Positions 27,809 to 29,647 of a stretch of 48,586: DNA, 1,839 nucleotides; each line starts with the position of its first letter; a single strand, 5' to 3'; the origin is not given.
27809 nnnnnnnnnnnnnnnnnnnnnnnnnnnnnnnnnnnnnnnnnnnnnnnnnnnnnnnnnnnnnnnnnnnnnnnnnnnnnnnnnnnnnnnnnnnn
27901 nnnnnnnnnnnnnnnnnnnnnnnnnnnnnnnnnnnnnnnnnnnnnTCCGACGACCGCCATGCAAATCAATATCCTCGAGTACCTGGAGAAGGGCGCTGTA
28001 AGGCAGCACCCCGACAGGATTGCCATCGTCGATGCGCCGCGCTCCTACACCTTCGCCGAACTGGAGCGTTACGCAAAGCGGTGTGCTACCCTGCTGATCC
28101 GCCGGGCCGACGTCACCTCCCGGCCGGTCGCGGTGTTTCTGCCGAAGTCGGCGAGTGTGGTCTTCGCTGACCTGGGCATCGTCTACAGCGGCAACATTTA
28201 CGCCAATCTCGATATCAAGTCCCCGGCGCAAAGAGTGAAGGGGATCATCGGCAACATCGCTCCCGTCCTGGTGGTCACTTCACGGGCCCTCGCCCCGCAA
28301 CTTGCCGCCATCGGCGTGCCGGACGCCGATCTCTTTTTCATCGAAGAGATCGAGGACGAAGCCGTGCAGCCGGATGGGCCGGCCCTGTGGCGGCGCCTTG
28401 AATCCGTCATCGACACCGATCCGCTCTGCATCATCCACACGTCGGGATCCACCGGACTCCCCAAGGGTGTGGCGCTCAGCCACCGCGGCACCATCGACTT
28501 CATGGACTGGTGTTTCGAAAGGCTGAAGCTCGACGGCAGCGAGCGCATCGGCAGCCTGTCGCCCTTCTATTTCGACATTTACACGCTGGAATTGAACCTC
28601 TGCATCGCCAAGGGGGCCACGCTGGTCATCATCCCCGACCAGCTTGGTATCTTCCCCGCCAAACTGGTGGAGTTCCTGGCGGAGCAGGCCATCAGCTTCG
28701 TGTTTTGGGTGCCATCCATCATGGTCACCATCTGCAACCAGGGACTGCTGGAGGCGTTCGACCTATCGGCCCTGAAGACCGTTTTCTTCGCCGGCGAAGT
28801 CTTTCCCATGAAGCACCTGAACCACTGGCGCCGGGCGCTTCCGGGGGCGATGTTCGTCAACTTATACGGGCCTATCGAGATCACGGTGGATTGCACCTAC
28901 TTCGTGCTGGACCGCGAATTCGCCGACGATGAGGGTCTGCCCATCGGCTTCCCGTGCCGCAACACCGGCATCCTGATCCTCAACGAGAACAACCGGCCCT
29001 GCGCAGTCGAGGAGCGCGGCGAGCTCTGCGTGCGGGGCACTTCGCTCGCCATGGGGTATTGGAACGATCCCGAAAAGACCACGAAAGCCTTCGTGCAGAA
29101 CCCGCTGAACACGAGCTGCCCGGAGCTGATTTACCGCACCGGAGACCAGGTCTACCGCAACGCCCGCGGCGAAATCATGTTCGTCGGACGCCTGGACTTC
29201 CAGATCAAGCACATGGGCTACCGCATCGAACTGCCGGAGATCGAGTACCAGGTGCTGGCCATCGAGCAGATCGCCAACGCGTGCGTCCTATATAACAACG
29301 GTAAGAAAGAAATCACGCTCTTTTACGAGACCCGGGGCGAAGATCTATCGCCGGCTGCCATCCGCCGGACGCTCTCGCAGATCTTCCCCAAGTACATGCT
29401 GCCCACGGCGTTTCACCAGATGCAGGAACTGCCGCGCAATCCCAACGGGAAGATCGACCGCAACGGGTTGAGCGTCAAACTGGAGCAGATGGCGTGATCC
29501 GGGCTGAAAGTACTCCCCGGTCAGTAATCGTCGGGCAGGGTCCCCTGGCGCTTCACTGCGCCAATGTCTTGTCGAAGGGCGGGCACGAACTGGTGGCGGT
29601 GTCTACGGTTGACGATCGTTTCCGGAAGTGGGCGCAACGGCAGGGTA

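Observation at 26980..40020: Arn-like lipid-linked amino-sugar pathway merged with carrier-protein acylation chemistry (10-gene operon plus a convergent aminotransferase)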

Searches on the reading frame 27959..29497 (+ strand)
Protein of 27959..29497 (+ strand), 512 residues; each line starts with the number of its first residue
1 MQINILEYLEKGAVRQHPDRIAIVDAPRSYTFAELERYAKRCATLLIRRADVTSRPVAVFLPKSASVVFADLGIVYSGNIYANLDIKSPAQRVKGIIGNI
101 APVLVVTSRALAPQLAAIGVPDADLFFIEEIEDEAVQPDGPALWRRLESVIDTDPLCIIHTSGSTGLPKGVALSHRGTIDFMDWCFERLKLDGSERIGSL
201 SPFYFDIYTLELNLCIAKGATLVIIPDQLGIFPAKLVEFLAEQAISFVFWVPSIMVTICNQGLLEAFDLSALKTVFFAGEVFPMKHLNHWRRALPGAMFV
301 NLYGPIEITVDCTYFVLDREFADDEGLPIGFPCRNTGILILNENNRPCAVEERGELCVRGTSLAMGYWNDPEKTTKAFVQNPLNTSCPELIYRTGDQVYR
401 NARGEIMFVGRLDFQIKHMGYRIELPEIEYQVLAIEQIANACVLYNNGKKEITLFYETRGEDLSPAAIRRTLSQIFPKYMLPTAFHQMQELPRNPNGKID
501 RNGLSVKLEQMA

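Call 5: search_protein_families(library=pfam, proteins=[window:27959-29497:+], max_evalue=0.01)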
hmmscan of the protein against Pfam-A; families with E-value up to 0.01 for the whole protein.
window:27959-29497:+ (512 aa): 2 families
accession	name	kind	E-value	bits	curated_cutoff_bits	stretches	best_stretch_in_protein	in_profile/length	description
PF00501.34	AMP-binding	-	9.2e-66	222.6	29.9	1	13-368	4-384/384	AMP-binding enzyme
PF13193.12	AMP-binding_C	-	0.0012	20.1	24.5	1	427-498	1-76/76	AMP-binding enzyme C-terminal domain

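Call 7: search_protein_families(library=ncbifam, proteins=[window:27959-29497:+], max_evalue=0.01)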
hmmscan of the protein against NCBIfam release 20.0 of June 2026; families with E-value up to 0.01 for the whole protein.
window:27959-29497:+ (512 aa): 100 families (the best 25 are shown)
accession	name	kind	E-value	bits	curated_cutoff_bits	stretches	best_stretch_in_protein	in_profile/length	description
TIGR01733.1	AA-adenyl-dom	subfamily_domain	4.9e-98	328.6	317.4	1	31-443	1-409/409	amino acid adenylation domain-containing protein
NF003417.0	PRK04813.1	subfamily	4.7e-83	279.4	476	1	4-506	4-501/505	D-alanine--poly(phosphoribitol) ligase subunit DltA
TIGR01734.1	D-ala-DACP-lig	equivalog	1.6e-78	264.5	559.85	1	5-507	2-501/504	D-alanine--poly(phosphoribitol) ligase subunit DltA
NF047350.1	aureusi_NRPS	equivalog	2.2e-70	237.1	2500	1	5-505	1436-1909/2373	aureusimine non-ribosomal peptide synthetase AusA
NF004282.0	PRK05691.1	subfamily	7.4e-70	234.6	4090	1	13-505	3729-4223/4334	non-ribosomal peptide synthase/polyketide synthase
TIGR03098.1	ligase_PEP_1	hypoth_equivalog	5.3e-68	229.7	592.35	1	8-505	4-515/517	acyl-CoA ligase (AMP-forming), exosortase A system-associated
NF038078.1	NRPS_MxcG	equivalog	6e-67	225.9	2300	1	5-505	458-957/1442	myxochelin non-ribosomal peptide synthetase MxcG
NF041803.1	NRPS_SolG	exception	8.3e-64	215.7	2200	1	13-505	570-1071/1163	solanimycin non-ribosomal peptide synthetase SolG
NF007605.2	PRK10252.1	equivalog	2.1e-59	201.1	2400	1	13-506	463-959/1292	enterobactin non-ribosomal peptide synthetase EntF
NF004837.0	PRK06187.1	subfamily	1.8e-50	171.7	476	1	4-509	9-523/531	long-chain-fatty-acid--CoA ligase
NF006182.0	PRK08316.1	subfamily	3.5e-41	141.3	663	1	11-504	18-513/523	fatty acyl-CoA synthetase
NF006572.0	PRK09088.1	equivalog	1.1e-31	110.1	696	1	15-508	12-487/491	acyl-CoA synthetase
NF004797.0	PRK06145.1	equivalog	1.8e-31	109.1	850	1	14-504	12-491/499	acyl-CoA synthetase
NF005676.0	PRK07470.1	equivalog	3.1e-31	108.6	774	1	3-510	20-531/544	acyl-CoA synthetase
NF005801.1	PRK07656.1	equivalog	5.9e-31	107.7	657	1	13-501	10-496/500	FadD3 family acyl-CoA ligase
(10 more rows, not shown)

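Call 36: search_solved_structures(query=window:27959-29497:+, max_evalue=1e-20, show_alignments=3)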
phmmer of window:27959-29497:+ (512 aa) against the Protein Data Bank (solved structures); distinct sequences matched with E-value up to 1e-20: 82 (the best 60 are shown).
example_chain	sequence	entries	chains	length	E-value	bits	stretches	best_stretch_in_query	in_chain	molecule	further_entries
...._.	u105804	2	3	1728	1.1e-99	337.7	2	9-504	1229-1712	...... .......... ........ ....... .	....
6mfz_A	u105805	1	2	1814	1.2e-99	337.5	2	9-504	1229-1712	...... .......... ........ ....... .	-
9be4_A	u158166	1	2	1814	1.2e-99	337.5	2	9-504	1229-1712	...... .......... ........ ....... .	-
9be3_A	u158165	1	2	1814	1.2e-99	337.5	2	9-504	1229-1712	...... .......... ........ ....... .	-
9meh_A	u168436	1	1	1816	1.2e-99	337.5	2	9-504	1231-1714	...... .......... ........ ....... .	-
8xjz_C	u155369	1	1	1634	1.6e-89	304.1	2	5-503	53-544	Peptide synthetase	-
9bfd_A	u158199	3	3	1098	7.5e-66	226.1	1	14-504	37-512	Tyrocidine synthase 1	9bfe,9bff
5jjp_A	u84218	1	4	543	5.4e-61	210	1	7-504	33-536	Nonribosomal peptide synthase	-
1amu_A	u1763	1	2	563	1.2e-60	208.9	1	12-504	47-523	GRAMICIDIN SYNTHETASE 1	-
6ea3_B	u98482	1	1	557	1.3e-60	208.7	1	9-504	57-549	adenylation domain of Fuscachelin synthetase component H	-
6o6e_B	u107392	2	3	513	1.6e-59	205.2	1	14-509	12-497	L-proline--[L-prolyl-carrier protein] ligase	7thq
8hlk_A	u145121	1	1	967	2.8e-58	201.1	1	13-507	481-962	Microcystin synthetase B (Fragment)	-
6p1j_A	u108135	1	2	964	7e-58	199.8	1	12-503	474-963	Txo2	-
7dq5_A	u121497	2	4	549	8.7e-57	196.2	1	144-507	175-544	Putative ATP-dependent b-aminoacyl-ACP synthetase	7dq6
8yyr_A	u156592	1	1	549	8.7e-57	196.2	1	144-507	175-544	Putative ATP-dependent b-aminoacyl-ACP synthetase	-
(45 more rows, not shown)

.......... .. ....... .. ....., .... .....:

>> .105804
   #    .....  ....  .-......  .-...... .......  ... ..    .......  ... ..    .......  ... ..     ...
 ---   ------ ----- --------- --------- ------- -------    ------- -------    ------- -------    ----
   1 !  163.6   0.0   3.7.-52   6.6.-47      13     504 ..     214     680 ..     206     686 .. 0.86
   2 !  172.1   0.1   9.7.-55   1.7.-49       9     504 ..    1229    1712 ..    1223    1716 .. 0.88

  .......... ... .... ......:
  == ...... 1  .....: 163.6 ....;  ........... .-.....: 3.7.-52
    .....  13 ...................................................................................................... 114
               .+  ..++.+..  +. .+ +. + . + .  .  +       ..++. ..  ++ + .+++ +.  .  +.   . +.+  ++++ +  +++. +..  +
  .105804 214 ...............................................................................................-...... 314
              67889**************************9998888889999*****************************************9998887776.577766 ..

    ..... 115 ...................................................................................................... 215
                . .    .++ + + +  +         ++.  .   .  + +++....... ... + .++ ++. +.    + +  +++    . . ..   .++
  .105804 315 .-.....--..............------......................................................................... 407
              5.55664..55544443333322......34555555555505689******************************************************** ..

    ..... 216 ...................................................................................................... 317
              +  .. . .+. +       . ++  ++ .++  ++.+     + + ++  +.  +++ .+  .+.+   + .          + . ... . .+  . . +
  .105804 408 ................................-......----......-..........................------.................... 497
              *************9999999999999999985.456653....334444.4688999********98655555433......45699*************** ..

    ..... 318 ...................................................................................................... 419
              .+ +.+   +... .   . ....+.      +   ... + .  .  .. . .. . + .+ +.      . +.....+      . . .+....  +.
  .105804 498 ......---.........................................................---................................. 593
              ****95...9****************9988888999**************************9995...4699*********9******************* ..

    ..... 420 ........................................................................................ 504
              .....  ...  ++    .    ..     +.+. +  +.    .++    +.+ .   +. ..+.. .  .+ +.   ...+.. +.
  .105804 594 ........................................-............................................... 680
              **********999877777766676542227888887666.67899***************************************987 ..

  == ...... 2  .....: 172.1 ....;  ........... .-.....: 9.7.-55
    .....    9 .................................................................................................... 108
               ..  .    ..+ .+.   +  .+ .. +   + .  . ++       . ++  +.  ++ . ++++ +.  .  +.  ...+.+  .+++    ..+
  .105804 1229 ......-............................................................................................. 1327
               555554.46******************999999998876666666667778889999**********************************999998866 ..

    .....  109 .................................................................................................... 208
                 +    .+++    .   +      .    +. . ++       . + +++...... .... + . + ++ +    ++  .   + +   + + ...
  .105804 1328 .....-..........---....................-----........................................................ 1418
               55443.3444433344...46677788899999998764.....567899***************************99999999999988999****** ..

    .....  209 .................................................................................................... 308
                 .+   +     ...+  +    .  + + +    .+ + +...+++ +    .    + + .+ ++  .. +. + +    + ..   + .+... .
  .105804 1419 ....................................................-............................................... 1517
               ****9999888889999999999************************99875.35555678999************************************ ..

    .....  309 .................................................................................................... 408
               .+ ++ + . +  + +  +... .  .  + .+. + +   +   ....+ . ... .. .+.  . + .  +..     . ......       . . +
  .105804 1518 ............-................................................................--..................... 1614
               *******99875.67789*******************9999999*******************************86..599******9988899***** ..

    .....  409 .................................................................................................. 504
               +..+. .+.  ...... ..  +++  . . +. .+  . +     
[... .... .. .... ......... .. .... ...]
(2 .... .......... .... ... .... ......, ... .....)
